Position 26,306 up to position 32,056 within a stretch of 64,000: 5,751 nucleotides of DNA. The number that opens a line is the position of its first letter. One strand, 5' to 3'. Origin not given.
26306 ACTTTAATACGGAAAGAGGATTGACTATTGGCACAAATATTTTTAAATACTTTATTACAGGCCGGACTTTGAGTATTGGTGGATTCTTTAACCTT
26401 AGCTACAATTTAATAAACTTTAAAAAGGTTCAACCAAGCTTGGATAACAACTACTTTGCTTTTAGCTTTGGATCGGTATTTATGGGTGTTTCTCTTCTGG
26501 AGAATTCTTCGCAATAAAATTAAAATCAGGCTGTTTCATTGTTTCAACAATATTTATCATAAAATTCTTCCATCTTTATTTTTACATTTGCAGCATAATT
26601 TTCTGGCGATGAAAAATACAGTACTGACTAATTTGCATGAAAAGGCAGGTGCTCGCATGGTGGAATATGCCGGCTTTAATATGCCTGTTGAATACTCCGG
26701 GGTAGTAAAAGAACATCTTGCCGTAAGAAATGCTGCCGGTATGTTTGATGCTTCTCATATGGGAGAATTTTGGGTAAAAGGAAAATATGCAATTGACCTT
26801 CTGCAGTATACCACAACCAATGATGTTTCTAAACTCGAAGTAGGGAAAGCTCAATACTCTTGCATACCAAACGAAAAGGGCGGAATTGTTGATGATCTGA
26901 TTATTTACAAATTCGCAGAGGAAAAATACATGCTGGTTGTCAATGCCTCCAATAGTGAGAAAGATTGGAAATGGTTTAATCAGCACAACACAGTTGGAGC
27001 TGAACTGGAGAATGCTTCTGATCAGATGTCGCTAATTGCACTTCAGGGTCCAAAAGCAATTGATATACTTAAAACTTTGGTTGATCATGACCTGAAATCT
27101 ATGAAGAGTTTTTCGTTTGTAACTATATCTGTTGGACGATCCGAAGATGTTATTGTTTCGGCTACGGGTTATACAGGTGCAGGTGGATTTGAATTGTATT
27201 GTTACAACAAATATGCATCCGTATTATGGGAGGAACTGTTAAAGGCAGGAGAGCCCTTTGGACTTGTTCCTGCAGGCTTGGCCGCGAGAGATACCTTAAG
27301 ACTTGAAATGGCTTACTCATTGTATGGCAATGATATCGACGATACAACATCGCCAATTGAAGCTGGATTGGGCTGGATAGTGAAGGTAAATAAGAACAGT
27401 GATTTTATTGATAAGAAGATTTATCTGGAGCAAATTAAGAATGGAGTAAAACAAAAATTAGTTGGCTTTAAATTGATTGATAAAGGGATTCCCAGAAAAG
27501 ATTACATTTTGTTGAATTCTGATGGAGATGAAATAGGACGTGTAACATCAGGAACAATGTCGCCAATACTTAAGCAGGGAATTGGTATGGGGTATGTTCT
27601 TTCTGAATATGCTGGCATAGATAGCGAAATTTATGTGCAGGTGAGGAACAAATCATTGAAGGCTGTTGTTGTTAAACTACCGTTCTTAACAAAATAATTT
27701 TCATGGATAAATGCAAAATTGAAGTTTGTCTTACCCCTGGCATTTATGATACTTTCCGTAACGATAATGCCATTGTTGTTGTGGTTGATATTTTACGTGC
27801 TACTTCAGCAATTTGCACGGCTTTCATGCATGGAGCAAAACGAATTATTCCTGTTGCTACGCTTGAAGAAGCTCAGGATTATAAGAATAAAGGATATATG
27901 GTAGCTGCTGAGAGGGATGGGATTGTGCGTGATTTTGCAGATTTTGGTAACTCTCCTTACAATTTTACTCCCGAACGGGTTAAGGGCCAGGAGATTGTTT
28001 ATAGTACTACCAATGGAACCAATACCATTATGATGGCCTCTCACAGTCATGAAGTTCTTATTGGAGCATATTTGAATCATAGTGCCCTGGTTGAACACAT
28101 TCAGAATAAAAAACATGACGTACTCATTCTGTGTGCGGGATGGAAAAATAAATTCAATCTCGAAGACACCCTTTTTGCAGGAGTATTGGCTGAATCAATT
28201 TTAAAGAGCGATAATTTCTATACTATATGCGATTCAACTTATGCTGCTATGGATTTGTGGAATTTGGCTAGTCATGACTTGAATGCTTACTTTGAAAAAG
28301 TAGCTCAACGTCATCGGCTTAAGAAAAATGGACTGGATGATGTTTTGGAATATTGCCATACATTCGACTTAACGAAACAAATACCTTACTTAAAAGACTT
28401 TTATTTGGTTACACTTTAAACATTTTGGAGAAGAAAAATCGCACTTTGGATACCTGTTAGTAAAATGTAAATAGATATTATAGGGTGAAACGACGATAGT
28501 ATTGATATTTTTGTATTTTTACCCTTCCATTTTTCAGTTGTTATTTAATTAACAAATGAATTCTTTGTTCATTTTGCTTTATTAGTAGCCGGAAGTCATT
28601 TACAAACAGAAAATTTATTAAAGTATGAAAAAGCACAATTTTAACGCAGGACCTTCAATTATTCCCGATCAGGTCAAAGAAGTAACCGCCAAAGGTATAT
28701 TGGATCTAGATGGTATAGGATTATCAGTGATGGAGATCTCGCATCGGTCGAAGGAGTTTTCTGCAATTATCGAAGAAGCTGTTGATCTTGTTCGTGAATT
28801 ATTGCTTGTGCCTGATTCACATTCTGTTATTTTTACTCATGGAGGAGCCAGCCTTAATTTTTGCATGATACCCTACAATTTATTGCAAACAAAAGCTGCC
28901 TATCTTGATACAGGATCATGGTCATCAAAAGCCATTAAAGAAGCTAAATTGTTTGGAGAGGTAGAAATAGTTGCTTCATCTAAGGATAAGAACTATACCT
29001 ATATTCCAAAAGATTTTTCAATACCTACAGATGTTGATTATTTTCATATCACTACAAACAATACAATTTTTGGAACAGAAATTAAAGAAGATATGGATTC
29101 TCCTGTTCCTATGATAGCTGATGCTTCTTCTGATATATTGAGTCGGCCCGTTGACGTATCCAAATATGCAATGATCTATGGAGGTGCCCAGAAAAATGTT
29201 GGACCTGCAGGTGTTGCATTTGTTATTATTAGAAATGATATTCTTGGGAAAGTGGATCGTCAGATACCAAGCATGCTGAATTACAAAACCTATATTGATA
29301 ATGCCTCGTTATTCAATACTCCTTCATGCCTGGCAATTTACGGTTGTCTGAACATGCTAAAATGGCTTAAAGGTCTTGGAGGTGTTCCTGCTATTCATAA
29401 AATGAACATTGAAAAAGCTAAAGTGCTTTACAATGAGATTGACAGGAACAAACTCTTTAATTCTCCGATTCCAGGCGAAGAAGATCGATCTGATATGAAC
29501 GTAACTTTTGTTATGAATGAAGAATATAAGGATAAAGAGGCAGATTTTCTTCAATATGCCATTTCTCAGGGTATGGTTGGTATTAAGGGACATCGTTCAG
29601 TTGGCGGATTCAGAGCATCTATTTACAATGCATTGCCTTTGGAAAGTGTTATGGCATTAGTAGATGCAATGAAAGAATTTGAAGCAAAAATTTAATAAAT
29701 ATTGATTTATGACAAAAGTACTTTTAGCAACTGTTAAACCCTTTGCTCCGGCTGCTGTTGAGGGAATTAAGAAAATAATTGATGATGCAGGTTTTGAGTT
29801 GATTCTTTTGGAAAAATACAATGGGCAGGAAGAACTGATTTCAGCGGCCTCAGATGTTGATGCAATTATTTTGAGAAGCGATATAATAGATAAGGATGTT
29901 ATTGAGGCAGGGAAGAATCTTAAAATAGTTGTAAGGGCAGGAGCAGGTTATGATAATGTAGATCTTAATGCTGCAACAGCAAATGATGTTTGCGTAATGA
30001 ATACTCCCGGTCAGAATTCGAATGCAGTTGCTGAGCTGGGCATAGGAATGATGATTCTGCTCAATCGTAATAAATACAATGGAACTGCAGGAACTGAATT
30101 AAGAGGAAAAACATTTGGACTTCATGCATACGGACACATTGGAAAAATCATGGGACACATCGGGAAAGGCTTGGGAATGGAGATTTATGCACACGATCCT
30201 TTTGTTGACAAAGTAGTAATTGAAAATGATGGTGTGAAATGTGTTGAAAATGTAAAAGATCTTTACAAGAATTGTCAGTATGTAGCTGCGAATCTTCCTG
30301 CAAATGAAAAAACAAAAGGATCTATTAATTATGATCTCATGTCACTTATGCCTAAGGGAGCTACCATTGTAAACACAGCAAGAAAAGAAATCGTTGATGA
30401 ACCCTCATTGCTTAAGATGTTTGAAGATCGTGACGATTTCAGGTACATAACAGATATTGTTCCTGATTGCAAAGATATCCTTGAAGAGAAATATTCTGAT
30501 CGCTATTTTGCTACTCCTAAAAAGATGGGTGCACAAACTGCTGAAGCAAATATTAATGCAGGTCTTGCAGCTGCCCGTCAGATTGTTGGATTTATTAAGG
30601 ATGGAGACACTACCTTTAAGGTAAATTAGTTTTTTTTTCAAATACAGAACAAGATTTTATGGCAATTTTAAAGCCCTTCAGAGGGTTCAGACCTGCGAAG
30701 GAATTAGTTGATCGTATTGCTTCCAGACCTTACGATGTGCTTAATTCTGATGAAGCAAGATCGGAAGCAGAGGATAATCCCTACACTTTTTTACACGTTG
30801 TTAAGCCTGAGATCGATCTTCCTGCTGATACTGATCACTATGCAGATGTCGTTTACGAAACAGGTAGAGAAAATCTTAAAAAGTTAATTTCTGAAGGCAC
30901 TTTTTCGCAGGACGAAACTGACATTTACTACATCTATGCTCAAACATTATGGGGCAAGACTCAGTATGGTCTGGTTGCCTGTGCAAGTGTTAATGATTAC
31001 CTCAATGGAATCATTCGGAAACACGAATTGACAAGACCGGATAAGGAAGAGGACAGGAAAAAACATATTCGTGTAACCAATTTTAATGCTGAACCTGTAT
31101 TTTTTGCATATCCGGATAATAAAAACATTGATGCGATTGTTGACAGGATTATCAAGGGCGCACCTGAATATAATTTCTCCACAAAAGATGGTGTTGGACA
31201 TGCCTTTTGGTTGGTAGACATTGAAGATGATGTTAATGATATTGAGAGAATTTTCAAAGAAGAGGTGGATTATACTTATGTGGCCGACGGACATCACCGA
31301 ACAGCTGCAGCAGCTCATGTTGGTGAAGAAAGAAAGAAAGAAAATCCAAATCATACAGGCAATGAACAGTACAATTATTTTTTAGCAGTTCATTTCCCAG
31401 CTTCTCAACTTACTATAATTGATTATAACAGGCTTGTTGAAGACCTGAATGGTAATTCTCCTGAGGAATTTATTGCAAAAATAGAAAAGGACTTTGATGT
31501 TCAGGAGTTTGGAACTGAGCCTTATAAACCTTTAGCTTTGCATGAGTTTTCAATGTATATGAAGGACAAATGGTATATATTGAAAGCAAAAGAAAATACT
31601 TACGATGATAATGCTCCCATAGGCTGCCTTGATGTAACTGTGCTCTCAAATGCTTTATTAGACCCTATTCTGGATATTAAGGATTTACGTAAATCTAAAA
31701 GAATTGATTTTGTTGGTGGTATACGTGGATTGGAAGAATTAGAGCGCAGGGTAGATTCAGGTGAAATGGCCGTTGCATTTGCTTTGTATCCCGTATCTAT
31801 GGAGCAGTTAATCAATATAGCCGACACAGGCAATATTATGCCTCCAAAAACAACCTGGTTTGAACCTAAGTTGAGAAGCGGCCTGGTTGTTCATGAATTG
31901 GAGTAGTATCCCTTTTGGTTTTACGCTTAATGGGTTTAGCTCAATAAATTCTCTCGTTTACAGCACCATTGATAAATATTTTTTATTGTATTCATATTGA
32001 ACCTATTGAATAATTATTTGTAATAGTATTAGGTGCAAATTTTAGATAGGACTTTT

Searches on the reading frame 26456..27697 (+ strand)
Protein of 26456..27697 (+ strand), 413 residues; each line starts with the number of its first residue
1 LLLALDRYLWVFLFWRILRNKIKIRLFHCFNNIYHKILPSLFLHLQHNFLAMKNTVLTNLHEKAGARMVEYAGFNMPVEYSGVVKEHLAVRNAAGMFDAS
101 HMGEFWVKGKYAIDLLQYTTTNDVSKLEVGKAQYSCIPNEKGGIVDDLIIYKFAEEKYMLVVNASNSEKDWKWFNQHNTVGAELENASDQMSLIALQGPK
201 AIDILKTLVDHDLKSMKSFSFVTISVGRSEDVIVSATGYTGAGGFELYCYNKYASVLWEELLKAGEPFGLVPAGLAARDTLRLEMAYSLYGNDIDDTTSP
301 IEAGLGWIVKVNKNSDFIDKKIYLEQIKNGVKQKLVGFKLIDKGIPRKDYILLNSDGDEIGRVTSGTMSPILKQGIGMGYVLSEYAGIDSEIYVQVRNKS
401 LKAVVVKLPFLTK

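Call 10: search_protein_families(library=pfam, proteins=[window:26456-27697:+], max_evalue=0.001)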
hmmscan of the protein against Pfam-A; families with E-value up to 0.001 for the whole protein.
window:26456-27697:+ (413 aa): 2 families
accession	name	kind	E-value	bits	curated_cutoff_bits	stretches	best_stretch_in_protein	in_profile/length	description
PF01571.26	GCV_T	-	5.9e-93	311.2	25.6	1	57-307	1-254/255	Aminomethyltransferase folate-binding domain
PF08669.17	GCV_T_C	-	3.6e-20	72.1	25.9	1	334-410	2-78/80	Glycine cleavage T-protein C-terminal barrel domain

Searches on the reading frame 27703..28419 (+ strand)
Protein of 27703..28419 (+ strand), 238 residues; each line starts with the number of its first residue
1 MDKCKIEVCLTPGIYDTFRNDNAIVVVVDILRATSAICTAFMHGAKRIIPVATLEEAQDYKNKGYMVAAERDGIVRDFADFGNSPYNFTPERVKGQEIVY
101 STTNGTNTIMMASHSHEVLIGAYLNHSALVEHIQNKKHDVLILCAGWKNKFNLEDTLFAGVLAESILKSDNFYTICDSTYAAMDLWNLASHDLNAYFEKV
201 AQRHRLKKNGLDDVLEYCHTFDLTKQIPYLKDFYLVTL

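Call 11: search_protein_families(library=pfam, proteins=[window:27703-28419:+], max_evalue=0.00001)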
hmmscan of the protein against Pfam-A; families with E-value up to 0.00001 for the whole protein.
window:27703-28419:+ (238 aa): 1 family
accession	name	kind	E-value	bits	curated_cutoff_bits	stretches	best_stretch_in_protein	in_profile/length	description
PF04029.19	2-ph_phosp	-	6.9e-67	225.3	26.4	1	22-231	14-224/226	2-phosphosulpholactate phosphatase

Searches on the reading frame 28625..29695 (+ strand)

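Call 11: search_protein_families(library=pfam, proteins=[window:28625-29695:+], max_evalue=0.00001)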
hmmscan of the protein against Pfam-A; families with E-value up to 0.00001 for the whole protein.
window:28625-29695:+ (356 aa): 1 family
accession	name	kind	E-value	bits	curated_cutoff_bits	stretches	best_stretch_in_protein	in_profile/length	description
PF00266.25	Aminotran_5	-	1.2e-34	120.3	21.5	1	5-344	3-370/371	Aminotransferase class-V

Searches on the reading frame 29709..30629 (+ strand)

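Call 11: search_protein_families(library=pfam, proteins=[window:29709-30629:+], max_evalue=0.00001)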
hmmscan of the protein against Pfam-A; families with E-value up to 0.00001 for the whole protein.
window:29709-30629:+ (306 aa): 2 families
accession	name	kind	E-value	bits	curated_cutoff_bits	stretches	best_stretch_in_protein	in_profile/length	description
PF00389.36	2-Hacid_dh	-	8.3e-28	97.2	24.6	1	22-306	13-134/134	D-isomer specific 2-hydroxyacid dehydrogenase, catalytic domain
PF02826.25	2-Hacid_dh_C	-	2.2e-27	96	25.1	1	123-251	26-154/178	D-isomer specific 2-hydroxyacid dehydrogenase, NAD binding domain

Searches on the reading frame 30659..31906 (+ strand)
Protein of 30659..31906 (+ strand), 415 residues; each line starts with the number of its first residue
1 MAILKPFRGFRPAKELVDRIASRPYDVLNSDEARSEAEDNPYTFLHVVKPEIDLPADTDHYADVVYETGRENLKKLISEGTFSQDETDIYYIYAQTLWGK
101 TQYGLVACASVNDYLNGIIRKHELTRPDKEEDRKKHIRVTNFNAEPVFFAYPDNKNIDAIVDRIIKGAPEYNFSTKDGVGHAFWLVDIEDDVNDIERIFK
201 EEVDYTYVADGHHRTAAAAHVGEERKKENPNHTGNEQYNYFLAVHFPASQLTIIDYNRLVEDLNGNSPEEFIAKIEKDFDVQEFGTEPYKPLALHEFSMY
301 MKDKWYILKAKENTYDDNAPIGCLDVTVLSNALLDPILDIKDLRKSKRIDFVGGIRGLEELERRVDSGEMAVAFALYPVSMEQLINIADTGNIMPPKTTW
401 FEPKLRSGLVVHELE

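Call 11: search_protein_families(library=pfam, proteins=[window:30659-31906:+], max_evalue=0.00001)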
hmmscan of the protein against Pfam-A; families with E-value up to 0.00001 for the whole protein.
window:30659-31906:+ (415 aa): 1 family
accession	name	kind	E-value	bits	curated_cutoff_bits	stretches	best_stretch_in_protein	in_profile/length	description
PF06245.16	DUF1015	-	9.8e-110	366.9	25.8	1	4-327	1-325/325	Protein of unknown function (DUF1015)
